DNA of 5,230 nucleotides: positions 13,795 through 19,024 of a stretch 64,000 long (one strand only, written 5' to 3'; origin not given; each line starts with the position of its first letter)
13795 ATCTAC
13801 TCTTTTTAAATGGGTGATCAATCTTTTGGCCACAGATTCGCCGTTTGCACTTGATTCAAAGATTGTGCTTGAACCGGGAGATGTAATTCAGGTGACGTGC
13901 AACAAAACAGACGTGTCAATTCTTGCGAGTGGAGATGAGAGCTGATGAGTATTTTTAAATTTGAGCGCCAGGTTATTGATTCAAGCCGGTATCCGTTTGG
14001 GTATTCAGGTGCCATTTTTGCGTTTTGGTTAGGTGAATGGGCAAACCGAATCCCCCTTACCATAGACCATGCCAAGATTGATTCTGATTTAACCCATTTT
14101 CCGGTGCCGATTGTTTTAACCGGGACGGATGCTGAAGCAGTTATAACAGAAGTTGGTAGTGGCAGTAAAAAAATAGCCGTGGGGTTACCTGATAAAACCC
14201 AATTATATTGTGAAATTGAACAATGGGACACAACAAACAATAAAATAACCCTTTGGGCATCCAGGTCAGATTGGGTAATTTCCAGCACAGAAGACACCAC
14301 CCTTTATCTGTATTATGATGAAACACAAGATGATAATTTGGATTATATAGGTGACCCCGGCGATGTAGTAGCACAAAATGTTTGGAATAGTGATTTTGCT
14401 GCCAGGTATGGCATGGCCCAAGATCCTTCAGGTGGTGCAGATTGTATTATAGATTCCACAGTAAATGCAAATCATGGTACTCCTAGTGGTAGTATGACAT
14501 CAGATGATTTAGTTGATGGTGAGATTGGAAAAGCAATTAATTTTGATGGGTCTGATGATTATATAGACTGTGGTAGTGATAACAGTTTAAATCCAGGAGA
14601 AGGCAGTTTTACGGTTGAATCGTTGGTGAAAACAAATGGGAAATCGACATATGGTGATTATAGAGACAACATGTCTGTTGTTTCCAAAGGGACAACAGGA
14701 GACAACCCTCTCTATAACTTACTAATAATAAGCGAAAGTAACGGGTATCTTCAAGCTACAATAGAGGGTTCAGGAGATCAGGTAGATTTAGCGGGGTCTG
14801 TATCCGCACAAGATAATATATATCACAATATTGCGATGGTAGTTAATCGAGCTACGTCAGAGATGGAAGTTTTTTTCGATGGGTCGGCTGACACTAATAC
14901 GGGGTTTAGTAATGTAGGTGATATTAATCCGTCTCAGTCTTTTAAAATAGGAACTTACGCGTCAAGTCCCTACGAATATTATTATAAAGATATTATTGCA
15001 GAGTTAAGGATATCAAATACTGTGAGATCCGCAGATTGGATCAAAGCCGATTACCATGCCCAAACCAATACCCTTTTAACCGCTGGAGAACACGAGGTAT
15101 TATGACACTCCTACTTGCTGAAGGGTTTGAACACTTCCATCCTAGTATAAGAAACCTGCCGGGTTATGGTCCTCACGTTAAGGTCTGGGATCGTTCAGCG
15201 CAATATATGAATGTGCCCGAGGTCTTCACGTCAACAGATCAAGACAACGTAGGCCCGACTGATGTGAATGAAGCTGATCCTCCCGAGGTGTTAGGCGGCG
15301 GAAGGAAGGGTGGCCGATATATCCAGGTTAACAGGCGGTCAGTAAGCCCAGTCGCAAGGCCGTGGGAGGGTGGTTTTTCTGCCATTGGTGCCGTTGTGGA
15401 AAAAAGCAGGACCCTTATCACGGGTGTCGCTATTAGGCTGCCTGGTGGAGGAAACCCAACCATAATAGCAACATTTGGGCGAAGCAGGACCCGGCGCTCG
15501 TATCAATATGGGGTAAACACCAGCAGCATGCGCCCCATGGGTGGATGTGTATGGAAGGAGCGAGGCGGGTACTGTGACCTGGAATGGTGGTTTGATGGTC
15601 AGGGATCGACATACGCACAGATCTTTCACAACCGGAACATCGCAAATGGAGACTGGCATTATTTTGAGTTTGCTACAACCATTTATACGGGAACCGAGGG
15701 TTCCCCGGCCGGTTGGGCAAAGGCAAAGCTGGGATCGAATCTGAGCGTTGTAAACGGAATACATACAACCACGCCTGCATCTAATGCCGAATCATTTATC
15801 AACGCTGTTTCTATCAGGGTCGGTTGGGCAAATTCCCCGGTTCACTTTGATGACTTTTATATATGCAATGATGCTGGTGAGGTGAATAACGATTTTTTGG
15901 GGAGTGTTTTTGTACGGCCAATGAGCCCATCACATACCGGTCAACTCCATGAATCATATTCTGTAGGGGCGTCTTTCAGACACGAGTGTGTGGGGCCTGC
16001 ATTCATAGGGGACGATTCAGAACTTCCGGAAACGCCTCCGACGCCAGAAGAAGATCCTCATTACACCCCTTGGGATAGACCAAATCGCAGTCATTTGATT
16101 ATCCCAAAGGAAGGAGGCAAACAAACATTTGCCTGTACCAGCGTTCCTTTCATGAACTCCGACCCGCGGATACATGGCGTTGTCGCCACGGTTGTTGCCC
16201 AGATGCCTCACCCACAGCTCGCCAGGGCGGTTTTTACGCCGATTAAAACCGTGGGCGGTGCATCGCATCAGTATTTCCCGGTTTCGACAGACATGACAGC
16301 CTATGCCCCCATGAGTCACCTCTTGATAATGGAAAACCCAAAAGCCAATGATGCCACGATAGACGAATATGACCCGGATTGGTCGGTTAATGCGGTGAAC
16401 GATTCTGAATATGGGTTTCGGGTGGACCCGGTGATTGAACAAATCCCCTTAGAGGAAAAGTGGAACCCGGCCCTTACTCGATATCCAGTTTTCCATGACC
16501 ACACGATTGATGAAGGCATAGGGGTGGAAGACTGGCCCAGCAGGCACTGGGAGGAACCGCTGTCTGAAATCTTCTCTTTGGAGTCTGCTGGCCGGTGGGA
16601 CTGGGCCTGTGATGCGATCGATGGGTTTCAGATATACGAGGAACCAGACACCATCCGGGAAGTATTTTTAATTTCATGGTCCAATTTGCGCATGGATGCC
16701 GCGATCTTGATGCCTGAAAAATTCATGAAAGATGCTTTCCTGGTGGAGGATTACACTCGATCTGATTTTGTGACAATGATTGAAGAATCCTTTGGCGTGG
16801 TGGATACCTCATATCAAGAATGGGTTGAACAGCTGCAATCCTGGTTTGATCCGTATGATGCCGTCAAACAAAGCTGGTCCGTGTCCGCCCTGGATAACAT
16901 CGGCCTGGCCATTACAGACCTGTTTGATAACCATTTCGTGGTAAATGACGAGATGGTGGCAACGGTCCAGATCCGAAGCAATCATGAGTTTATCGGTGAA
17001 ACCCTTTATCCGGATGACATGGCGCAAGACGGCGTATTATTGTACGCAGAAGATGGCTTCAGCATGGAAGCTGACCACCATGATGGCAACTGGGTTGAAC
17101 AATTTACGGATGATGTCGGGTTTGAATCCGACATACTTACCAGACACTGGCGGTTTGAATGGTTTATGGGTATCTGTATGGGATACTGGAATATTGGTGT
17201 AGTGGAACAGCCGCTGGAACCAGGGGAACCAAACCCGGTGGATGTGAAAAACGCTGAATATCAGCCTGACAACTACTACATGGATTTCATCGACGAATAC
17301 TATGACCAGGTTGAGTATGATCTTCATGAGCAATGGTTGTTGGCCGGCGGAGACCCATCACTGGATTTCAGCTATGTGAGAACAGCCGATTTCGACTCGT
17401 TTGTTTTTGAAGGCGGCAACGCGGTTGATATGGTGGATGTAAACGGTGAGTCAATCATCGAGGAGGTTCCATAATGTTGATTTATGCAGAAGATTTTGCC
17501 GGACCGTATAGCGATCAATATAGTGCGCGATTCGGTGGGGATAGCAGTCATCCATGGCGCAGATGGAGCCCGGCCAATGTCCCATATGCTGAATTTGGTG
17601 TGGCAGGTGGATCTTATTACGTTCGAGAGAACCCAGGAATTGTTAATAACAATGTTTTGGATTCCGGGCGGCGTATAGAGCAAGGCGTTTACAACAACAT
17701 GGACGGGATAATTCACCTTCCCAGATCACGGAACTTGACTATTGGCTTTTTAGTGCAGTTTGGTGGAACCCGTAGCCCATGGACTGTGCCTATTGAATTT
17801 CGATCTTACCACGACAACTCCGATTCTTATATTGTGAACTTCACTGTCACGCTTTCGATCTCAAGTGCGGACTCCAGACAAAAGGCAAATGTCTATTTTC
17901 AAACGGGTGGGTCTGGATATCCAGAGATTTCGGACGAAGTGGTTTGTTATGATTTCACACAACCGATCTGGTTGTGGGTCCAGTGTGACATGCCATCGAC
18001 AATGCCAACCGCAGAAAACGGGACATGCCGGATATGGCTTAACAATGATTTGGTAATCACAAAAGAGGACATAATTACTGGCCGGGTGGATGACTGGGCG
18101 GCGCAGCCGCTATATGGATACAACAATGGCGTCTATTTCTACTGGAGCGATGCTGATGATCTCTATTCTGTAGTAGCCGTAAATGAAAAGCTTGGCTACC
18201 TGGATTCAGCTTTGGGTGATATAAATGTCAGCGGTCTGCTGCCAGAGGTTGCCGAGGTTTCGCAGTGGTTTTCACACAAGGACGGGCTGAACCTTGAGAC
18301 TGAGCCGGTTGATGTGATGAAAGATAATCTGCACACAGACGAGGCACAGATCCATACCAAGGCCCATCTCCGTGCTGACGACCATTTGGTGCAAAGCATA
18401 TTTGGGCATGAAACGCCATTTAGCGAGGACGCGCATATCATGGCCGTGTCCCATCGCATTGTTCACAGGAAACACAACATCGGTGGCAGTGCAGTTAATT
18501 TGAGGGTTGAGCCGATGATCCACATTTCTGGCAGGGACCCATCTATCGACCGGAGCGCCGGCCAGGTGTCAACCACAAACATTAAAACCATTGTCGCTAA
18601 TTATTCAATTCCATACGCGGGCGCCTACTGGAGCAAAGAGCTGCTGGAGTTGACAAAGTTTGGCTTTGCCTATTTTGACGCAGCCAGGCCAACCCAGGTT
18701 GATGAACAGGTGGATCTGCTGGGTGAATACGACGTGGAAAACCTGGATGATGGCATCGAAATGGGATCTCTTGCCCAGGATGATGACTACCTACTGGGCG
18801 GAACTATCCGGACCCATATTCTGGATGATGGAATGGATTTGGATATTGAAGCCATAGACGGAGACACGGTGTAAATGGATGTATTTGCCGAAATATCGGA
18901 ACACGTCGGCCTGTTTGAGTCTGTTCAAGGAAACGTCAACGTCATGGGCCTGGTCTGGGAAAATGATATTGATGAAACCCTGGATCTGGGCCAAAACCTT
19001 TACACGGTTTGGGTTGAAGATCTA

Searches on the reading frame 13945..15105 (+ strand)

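Call 8: search_protein_families(library=phrogs, proteins=[window:13945-15105:+], max_evalue=0.001)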
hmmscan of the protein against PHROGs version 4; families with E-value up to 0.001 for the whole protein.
window:13945-15105:+ (386 aa): 1 family
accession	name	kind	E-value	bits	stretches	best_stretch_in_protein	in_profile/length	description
phrog_24074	-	unknown function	4.7e-05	22.8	1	196-358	458-607/892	-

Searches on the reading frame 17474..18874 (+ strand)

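Call 9: search_protein_families(library=phrogs, proteins=[window:17474-18874:+], max_evalue=0.001)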
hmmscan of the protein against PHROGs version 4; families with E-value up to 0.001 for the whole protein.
window:17474-18874:+ (466 aa): 1 family
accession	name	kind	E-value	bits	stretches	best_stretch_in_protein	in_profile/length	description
phrog_2448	-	unknown function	0.00024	21.4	1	181-398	128-331/335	-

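Call 39: search_protein_families(library=pfam, proteins=[window:17474-18874:+], max_evalue=0.01)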
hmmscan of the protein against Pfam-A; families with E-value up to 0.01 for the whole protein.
window:17474-18874:+ (466 aa): 0 families
